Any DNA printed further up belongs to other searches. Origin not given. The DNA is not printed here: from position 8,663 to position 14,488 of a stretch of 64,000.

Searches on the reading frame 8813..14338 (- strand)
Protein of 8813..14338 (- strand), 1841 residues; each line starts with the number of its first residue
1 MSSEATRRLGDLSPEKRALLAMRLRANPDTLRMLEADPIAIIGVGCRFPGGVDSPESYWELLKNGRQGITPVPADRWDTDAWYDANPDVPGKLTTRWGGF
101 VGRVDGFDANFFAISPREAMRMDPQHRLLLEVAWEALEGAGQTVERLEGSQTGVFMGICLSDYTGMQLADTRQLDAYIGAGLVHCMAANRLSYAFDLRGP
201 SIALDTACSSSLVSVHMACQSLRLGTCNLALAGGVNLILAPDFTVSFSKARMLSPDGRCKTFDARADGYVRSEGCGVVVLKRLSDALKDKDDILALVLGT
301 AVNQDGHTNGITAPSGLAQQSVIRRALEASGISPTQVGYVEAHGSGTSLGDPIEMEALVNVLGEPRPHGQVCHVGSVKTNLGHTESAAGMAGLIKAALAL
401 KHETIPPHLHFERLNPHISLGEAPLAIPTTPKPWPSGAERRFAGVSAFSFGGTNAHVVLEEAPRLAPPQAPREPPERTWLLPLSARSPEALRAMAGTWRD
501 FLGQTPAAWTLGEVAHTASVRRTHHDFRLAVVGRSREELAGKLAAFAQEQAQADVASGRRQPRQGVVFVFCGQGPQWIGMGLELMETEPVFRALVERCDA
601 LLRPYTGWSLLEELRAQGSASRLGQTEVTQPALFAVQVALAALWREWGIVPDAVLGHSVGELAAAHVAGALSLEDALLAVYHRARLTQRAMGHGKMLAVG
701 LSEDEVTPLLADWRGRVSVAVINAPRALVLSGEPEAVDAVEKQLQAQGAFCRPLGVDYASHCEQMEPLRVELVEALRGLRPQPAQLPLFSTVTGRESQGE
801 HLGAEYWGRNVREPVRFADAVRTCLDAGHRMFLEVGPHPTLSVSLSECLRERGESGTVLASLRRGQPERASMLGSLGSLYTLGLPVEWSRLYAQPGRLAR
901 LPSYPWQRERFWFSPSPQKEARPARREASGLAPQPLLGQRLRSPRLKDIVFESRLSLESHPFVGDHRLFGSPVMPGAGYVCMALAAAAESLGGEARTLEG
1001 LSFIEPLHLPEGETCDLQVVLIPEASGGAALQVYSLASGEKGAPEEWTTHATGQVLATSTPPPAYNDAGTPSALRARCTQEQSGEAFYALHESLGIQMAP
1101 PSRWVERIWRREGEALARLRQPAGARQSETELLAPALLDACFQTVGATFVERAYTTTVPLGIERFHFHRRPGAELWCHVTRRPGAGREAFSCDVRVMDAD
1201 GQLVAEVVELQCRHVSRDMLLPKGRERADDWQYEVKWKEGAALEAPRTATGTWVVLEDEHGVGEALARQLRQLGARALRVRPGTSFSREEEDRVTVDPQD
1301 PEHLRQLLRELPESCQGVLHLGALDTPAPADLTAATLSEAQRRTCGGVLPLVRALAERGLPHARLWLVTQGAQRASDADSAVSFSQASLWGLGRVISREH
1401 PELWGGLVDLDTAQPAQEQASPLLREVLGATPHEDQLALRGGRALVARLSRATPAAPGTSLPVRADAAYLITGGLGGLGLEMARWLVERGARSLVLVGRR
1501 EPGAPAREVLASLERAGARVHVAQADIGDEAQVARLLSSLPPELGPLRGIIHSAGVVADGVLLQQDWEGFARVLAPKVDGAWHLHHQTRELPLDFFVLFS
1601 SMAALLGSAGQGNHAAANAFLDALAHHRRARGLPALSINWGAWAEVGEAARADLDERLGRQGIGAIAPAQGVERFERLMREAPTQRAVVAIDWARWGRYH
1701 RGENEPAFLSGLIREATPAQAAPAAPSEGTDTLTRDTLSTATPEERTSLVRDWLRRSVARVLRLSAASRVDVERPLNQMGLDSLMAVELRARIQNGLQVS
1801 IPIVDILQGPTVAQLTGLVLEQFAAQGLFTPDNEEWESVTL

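Call 8: search_protein_families(library=pfam, proteins=[window:8813-14338:-], max_evalue=0.00001)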
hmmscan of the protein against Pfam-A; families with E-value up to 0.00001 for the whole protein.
window:8813-14338:- (1841 aa): 14 families
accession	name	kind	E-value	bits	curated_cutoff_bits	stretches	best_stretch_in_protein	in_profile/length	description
PF00109.32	ketoacyl-synt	-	1.3e-100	336.6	20.8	1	37-286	2-252/252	Beta-ketoacyl synthase, N-terminal domain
PF00698.26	Acyl_transf_1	-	7.4e-86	288.9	32.7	1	567-873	1-306/319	Acyl transferase domain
PF08659.16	KR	-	2e-69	233.6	22.6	1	1467-1645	1-180/180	KR domain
PF02801.28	Ketoacyl-synt_C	-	3.5e-43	146.8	20.8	1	294-412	1-119/119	Beta-ketoacyl synthase, C-terminal domain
PF14765.12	PS-DH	-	1.2e-30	106.6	23.7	1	1068-1218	3-162/166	Polyketide synthase dehydratase N-terminal domain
PF21089.3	PKS_DH_N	-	2.6e-26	92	27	1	935-1035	2-102/103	Polyketide synthase dehydratase domain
PF16197.11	KAsynt_C_assoc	-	1.6e-17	64.3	33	1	415-528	2-107/111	Ketoacyl-synthetase C-terminal extension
PF22621.2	CurL-like_PKS_C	-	9.4e-15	54.8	27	1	480-543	2-64/64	CurL-like, PKS C-terminal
PF00550.31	PP-binding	-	1.4e-14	54.5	20.8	1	1752-1818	1-66/67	Phosphopantetheine attachment site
PF00106.31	adh_short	-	3.5e-14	53.2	26.6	1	1470-1626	4-161/195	short chain dehydrogenase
PF13561.12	adh_short_C2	-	5.4e-11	43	27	1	1477-1625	7-154/236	Enoyl-(Acyl carrier protein) reductase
PF22336.2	RhiE-like_linker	-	4.3e-08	33.5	27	1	483-549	2-66/67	RhiE-like, KS-MAT linker domain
PF23297.2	ACP_SdgA_C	-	8.1e-07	29.5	27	1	1750-1824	11-84/95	Highly reducing polyketide synthase sdgA, C-terminal ACP domain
PF20789.3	4HBT_3C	-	4.8e-06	27.2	24.1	0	1116-1207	45-134/140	Acyl-CoA thioesterase C-terminal domain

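Call 21: find_encoding_contigs(protein=window:8813-14338:-, flank=10000, max_places=3)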
Protein window:8813-14338:- (1841 aa): no gene with exactly this product is on record in the collection.
